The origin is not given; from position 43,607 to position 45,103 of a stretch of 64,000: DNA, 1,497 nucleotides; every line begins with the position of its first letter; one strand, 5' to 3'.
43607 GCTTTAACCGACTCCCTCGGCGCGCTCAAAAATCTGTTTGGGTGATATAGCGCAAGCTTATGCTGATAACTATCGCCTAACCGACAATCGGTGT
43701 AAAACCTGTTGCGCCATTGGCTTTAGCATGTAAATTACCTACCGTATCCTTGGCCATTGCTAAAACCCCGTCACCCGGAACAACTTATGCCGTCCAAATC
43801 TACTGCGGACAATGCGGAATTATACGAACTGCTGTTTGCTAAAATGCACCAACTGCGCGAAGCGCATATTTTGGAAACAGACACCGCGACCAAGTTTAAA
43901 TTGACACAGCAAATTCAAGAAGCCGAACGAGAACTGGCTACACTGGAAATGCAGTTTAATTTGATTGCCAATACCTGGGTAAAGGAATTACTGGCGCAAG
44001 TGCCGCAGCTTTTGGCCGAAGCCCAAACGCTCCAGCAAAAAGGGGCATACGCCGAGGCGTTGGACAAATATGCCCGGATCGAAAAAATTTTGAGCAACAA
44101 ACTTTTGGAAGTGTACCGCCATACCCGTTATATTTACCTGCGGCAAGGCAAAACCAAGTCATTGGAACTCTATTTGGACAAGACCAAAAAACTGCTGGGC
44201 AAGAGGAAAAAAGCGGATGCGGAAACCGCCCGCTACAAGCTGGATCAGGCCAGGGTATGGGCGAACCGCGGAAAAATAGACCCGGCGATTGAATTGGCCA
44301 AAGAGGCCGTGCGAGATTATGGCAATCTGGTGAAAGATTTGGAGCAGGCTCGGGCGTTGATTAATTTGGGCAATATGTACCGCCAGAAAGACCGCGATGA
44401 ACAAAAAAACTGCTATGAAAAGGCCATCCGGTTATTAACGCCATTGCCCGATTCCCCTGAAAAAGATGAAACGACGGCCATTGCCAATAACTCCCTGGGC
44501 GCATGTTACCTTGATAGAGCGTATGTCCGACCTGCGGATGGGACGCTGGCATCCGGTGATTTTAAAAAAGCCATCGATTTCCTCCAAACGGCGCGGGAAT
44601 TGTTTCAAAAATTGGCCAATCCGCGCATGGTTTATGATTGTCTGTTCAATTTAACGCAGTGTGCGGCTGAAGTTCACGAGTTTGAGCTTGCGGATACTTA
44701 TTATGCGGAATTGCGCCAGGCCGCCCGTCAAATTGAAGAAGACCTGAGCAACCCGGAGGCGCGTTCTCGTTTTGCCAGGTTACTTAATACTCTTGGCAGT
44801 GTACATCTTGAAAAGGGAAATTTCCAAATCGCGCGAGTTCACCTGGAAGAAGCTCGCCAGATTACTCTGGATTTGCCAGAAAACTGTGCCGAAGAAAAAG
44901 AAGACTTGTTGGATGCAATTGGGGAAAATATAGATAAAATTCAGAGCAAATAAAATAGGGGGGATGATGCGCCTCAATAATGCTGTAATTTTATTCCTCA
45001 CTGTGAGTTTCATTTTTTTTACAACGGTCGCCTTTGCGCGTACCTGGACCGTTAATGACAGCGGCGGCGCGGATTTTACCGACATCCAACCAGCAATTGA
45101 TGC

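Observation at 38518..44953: Orphan sheath-tube-chaperone (G/GT with -1 frameshift) cluster next to three tRNA genes, without baseplate, spike or ATPase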

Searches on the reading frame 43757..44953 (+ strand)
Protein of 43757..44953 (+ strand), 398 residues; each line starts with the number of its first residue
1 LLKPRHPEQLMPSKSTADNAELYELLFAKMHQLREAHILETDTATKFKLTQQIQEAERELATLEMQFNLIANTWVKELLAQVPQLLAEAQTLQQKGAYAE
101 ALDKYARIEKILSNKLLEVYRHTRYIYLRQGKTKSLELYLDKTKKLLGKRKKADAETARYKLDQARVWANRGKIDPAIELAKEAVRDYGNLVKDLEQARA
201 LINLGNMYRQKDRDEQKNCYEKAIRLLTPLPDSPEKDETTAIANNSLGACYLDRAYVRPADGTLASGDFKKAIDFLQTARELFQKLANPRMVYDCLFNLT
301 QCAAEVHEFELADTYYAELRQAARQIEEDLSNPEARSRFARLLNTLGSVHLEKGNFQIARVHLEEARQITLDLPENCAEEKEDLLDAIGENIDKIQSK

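Call 3: search_protein_families(library=pfam, proteins=[window:43757-44953:+], max_evalue=0.1)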
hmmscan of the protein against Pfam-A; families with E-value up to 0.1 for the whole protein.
window:43757-44953:+ (398 aa): 13 families
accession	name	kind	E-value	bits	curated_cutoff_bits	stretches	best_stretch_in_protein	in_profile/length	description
PF13424.12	TPR_12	-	1.1e-12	48.3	30.1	3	264-324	14-76/77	Tetratricopeptide repeat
PF07719.23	TPR_2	-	1.3e-08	34.7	27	1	340-369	1-30/34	Tetratricopeptide repeat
PF13374.12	TPR_10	-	3.4e-08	33.7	27.5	1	340-370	2-32/42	Tetratricopeptide repeat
PF00515.34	TPR_1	-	9e-07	28.9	27.8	0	340-368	1-29/34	Tetratricopeptide repeat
PF10602.15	RPN7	-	5.4e-05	23.4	29.6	1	245-363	28-136/174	26S proteasome subunit RPN7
PF13181.12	TPR_8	-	0.00023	21.5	25.7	1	198-226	1-30/34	Tetratricopeptide repeat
PF04212.24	MIT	-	0.0056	17.2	30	0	218-255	25-61/66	MIT (microtubule interacting and transport) domain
PF24729.2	Acb2_Tad1_hairpin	-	0.012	16.2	27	0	133-172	20-55/58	Acb2/Tad1, hairpin domain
PF13176.12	TPR_7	-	0.018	15.6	27.9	0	200-215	1-16/36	Tetratricopeptide repeat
PF13428.12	TPR_14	-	0.021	15.9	23.5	0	341-368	2-29/44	Tetratricopeptide repeat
PF13432.12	TPR_16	-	0.025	15.4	32.7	0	162-213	1-46/65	Tetratricopeptide repeat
PF23119.1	CTE_TERT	-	0.056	13.4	27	0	110-151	157-197/230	Telomerase reverse transcriptase, CTE domain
PF22360.1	SbsC_spectrin-like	-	0.07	14.3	26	0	157-184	5-32/62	SbsC,spectrin-like repeat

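Call 4: search_protein_families(library=phrogs, proteins=[window:43757-44953:+], max_evalue=0.1)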
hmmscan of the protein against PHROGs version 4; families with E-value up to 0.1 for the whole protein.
window:43757-44953:+ (398 aa): 1 family
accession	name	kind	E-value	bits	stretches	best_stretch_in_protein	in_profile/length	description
phrog_12885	-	unknown function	0.0081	16.7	0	296-335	89-128/203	-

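Call 11: search_protein_families(library=ncbifam, proteins=[window:43757-44953:+], max_evalue=0.1)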
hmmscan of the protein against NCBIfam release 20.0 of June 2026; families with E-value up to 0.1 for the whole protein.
window:43757-44953:+ (398 aa): 3 families
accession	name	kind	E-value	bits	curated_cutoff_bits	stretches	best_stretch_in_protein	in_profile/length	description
NF053720.1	NsdA_fam_reg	subfamily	0.0042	16.6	75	0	265-368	253-357/432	NsdA family TPR-like regulatory protein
NF047507.1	TPR_BatC_Lepto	exception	0.017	14.6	175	1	162-225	62-124/214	TPR repeat-containing protein BatC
NF042912.1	Amuc_1098_fam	equivalog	0.022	12.8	750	0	191-279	34-115/805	Amuc_1098 family type IV pilus outer membrane protein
